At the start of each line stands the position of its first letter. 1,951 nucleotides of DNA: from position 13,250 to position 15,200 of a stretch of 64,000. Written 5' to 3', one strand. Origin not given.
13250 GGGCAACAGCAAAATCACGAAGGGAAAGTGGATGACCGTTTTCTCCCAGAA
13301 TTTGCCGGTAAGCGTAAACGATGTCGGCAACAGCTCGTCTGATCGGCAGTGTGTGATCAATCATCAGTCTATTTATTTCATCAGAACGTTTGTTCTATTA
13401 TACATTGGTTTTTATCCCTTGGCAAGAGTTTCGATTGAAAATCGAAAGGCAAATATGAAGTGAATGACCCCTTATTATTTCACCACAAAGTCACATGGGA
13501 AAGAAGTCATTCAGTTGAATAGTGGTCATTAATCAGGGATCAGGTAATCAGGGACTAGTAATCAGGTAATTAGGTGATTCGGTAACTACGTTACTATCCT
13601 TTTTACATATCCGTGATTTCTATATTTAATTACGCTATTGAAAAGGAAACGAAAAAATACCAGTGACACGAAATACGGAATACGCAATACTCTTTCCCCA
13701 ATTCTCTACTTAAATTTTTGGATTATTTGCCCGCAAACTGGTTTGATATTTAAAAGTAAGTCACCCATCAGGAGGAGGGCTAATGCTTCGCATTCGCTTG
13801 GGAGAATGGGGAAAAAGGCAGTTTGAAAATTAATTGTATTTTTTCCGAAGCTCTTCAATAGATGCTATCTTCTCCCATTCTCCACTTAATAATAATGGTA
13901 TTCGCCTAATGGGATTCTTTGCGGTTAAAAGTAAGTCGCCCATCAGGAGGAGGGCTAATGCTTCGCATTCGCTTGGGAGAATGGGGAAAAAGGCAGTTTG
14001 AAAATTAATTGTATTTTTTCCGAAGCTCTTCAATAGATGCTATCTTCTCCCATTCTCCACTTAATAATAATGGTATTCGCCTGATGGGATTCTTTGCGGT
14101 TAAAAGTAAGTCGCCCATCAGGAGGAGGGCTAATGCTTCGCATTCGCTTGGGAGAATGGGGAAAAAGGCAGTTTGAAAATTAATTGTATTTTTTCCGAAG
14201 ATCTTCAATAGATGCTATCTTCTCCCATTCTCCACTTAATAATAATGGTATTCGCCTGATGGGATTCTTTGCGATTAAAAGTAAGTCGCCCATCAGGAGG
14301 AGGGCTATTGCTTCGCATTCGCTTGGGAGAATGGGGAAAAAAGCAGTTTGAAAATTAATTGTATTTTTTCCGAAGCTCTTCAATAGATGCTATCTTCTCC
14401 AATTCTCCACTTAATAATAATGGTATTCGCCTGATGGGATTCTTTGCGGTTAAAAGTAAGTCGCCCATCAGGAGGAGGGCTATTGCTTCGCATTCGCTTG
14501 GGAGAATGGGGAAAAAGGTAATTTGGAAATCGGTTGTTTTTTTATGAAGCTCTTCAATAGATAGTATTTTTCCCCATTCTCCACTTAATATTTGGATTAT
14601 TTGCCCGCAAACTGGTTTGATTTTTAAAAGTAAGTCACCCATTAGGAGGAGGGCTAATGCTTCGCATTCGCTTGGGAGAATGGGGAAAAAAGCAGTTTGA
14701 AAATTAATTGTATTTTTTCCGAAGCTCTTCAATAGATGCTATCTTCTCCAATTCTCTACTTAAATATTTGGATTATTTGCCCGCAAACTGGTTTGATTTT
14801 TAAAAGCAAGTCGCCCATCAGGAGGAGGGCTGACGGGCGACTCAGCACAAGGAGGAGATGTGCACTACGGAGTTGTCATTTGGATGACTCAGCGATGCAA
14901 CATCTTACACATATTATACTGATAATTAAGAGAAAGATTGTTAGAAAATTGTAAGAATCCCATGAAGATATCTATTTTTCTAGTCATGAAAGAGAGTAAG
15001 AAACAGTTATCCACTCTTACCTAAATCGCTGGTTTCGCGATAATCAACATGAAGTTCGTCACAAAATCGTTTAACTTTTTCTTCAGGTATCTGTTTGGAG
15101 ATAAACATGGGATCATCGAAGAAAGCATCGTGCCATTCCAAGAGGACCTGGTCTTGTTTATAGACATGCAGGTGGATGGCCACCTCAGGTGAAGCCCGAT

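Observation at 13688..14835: Tandem array of a highly structured 175-bp unit carrying SD-preceded 16-codon micro-ORFs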

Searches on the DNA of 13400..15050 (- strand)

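Call 6: search_rna_families(source=window, start=13400, end=15050, threshold=evalue, max_evalue=10, show_alignments=3)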
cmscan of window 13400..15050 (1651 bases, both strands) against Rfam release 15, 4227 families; matches with E-value up to 10: 11.
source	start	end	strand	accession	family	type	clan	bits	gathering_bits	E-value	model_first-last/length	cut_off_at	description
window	14806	14903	-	RF02344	ar14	Gene; sRNA;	-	24.8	58.8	0.039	1-123/123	no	Alphaproteobacterial ar14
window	13673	13834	+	RF01043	MIR1023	Gene; miRNA;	-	18.4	90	0.63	1-165/165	no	MIR1023 microRNA precursor family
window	14500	14583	+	RF03598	MIR6024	Gene; miRNA;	-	18.2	72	1.9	1-99/99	no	MIR6024 microRNA precursor family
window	14325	14409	-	RF03598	MIR6024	Gene; miRNA;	-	16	72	7.9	1-99/99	no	MIR6024 microRNA precursor family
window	14150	14280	+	RF00636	NRON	Gene;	-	15.3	50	0.13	1-370/370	no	ncRNA Repressor of NFAT (nuclear factor of activated T cells)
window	13565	13659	+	RF00636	NRON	Gene;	-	14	50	0.33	1-370/370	no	ncRNA Repressor of NFAT (nuclear factor of activated T cells)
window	14680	14750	-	RF02409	snoR125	Gene; snRNA; snoRNA; CD-box;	-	13.7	100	4.2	1-200/200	no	Small nucleolar RNA snoR125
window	14501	14583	+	RF02409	snoR125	Gene; snRNA; snoRNA; CD-box;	-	13.5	100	4.7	1-200/200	no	Small nucleolar RNA snoR125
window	13485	13570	+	RF01929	bxd_1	Gene; lncRNA;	-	13.4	75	6.1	1-86/86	no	Bithoraxoid conserved region 1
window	13800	13930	+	RF00636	NRON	Gene;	-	12.9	50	0.68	1-370/370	no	ncRNA Repressor of NFAT (nuclear factor of activated T cells)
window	14325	14455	+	RF00636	NRON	Gene;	-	9.9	50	5.6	1-370/370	no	ncRNA Repressor of NFAT (nuclear factor of activated T cells)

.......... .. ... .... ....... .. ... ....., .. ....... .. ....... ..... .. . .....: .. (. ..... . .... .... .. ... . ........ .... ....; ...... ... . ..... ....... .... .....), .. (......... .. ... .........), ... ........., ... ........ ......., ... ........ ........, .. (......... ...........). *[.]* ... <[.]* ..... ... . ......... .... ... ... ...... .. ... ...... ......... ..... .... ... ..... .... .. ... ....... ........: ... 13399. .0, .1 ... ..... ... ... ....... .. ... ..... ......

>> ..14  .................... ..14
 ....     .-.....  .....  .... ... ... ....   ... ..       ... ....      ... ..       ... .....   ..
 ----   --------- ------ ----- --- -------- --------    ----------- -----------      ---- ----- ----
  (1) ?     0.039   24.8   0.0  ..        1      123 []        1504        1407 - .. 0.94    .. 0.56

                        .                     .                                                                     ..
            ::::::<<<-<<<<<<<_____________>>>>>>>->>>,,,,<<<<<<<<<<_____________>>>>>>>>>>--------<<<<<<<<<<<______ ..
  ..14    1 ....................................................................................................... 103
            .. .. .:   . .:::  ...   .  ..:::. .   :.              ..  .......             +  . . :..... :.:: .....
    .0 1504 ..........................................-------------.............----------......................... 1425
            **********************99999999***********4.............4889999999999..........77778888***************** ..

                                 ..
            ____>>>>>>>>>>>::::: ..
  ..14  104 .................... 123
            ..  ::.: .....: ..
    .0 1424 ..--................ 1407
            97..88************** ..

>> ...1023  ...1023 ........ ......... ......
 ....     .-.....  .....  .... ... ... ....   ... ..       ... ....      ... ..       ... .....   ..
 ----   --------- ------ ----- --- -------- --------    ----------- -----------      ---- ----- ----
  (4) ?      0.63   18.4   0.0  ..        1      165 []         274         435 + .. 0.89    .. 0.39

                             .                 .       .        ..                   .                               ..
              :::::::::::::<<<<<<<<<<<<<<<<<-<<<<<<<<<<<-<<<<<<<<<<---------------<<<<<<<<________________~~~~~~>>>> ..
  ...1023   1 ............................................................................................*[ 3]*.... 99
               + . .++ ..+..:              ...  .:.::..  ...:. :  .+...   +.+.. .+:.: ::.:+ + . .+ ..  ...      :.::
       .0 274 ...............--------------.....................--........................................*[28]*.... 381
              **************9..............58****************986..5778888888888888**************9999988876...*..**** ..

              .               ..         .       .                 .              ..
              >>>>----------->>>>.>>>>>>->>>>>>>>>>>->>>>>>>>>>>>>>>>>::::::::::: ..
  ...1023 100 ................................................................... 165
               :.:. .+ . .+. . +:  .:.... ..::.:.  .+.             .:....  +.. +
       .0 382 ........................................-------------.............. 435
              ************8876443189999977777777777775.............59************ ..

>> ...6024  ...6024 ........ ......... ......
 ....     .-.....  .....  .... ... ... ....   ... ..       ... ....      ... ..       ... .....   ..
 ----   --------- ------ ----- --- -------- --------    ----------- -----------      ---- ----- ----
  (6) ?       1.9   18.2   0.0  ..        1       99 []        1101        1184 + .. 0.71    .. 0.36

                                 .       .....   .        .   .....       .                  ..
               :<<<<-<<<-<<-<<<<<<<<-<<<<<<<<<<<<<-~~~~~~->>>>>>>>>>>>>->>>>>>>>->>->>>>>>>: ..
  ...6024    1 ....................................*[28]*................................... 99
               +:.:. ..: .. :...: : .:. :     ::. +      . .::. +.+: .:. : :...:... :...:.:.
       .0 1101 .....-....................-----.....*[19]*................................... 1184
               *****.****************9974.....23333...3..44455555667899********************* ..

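Call 63: build_rna_model(alignment_id=A3)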
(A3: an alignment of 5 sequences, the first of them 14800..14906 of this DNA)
Model R1 built from alignment A3 (5 sequences, 107 columns); structure: RNAalifold consensus.
model positions 107; base pairs 33; branch points 1; effective number of sequences 0.79; information 0.591 bits per position. Calibrated on 0.2 Mb of random sequence (short: E-values are rough).
structure used (alignment columns):
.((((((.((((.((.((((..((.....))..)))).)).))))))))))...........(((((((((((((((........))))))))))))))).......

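Call 64: search_with_rna_model(model_id=R1, sources=[window, L056, L057, L066, L067, L068, L069, L070, L071, L072, L073, L058, L064, L065, L001, L002], max_evalue=1)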
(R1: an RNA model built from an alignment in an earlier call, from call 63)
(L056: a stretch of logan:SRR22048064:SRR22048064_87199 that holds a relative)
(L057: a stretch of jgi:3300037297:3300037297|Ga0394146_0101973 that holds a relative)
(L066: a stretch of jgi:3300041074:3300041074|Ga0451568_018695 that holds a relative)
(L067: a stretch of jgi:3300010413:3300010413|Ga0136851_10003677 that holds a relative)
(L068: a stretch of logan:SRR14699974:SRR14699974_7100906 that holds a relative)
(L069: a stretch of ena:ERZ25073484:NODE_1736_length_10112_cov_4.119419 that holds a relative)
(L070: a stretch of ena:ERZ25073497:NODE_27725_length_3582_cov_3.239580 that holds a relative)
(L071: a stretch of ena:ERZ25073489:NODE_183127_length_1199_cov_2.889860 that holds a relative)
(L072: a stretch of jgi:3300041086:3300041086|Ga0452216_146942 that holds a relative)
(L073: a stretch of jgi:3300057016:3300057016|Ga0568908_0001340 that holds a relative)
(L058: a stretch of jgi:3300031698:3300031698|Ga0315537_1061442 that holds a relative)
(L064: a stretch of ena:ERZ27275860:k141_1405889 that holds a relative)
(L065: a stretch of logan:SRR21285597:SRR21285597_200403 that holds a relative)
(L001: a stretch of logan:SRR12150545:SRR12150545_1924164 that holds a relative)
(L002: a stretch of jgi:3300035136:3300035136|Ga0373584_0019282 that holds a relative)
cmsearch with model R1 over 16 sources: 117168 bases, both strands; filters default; matches with E-value up to 1: 12.
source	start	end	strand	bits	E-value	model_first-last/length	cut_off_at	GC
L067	3492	3598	+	134.9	1.1e-38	1-107/107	no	0.5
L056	808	914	+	132.7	5.2e-38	1-107/107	no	0.51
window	14800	14906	-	131.8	9.7e-38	1-107/107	no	0.52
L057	991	1097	+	131.8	9.7e-38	1-107/107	no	0.52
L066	3504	3610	+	131.7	1e-37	1-107/107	no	0.5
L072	3061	3167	+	123.8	2.5e-35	1-107/107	no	0.5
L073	2253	2358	+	63.1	7.2e-17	1-107/107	no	0.49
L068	1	28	+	16.2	0.013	81-107/107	5'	0.43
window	14624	14729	-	15.4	0.024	1-107/107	no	0.39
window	13750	13855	-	13.6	0.08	1-107/107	no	0.41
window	13925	14030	-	13.4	0.096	1-107/107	no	0.42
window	14100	14197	-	13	0.12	1-107/107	no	0.42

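Call 66: search_with_rna_model(model_id=R1, sources=[window, L056, L066, L067, L072, L073], max_evalue=1e-10, make_alignment=true, show_alignments=7)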
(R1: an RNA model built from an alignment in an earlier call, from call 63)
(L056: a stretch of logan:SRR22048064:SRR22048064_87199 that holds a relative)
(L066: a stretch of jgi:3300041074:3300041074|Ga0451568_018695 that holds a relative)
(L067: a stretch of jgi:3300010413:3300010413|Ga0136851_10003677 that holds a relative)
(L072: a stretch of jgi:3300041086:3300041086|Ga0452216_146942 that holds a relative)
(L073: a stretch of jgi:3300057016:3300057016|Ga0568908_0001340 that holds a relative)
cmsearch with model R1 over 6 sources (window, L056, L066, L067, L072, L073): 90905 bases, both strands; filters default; matches with E-value up to 1e-10: 6.
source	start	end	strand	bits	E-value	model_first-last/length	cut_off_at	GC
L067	3492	3598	+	134.9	8.2e-39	1-107/107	no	0.5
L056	808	914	+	132.7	4e-38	1-107/107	no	0.51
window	14800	14906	-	131.8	7.5e-38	1-107/107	no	0.52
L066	3504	3610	+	131.7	8.1e-38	1-107/107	no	0.5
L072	3061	3167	+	123.8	2e-35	1-107/107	no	0.5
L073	2253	2358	+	63.1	5.6e-17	1-107/107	no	0.49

Alignment A4: 6 matches aligned to the model, 107 columns, each read 5' to 3' on its own strand. Consensus structure (alignment columns), stored with it:
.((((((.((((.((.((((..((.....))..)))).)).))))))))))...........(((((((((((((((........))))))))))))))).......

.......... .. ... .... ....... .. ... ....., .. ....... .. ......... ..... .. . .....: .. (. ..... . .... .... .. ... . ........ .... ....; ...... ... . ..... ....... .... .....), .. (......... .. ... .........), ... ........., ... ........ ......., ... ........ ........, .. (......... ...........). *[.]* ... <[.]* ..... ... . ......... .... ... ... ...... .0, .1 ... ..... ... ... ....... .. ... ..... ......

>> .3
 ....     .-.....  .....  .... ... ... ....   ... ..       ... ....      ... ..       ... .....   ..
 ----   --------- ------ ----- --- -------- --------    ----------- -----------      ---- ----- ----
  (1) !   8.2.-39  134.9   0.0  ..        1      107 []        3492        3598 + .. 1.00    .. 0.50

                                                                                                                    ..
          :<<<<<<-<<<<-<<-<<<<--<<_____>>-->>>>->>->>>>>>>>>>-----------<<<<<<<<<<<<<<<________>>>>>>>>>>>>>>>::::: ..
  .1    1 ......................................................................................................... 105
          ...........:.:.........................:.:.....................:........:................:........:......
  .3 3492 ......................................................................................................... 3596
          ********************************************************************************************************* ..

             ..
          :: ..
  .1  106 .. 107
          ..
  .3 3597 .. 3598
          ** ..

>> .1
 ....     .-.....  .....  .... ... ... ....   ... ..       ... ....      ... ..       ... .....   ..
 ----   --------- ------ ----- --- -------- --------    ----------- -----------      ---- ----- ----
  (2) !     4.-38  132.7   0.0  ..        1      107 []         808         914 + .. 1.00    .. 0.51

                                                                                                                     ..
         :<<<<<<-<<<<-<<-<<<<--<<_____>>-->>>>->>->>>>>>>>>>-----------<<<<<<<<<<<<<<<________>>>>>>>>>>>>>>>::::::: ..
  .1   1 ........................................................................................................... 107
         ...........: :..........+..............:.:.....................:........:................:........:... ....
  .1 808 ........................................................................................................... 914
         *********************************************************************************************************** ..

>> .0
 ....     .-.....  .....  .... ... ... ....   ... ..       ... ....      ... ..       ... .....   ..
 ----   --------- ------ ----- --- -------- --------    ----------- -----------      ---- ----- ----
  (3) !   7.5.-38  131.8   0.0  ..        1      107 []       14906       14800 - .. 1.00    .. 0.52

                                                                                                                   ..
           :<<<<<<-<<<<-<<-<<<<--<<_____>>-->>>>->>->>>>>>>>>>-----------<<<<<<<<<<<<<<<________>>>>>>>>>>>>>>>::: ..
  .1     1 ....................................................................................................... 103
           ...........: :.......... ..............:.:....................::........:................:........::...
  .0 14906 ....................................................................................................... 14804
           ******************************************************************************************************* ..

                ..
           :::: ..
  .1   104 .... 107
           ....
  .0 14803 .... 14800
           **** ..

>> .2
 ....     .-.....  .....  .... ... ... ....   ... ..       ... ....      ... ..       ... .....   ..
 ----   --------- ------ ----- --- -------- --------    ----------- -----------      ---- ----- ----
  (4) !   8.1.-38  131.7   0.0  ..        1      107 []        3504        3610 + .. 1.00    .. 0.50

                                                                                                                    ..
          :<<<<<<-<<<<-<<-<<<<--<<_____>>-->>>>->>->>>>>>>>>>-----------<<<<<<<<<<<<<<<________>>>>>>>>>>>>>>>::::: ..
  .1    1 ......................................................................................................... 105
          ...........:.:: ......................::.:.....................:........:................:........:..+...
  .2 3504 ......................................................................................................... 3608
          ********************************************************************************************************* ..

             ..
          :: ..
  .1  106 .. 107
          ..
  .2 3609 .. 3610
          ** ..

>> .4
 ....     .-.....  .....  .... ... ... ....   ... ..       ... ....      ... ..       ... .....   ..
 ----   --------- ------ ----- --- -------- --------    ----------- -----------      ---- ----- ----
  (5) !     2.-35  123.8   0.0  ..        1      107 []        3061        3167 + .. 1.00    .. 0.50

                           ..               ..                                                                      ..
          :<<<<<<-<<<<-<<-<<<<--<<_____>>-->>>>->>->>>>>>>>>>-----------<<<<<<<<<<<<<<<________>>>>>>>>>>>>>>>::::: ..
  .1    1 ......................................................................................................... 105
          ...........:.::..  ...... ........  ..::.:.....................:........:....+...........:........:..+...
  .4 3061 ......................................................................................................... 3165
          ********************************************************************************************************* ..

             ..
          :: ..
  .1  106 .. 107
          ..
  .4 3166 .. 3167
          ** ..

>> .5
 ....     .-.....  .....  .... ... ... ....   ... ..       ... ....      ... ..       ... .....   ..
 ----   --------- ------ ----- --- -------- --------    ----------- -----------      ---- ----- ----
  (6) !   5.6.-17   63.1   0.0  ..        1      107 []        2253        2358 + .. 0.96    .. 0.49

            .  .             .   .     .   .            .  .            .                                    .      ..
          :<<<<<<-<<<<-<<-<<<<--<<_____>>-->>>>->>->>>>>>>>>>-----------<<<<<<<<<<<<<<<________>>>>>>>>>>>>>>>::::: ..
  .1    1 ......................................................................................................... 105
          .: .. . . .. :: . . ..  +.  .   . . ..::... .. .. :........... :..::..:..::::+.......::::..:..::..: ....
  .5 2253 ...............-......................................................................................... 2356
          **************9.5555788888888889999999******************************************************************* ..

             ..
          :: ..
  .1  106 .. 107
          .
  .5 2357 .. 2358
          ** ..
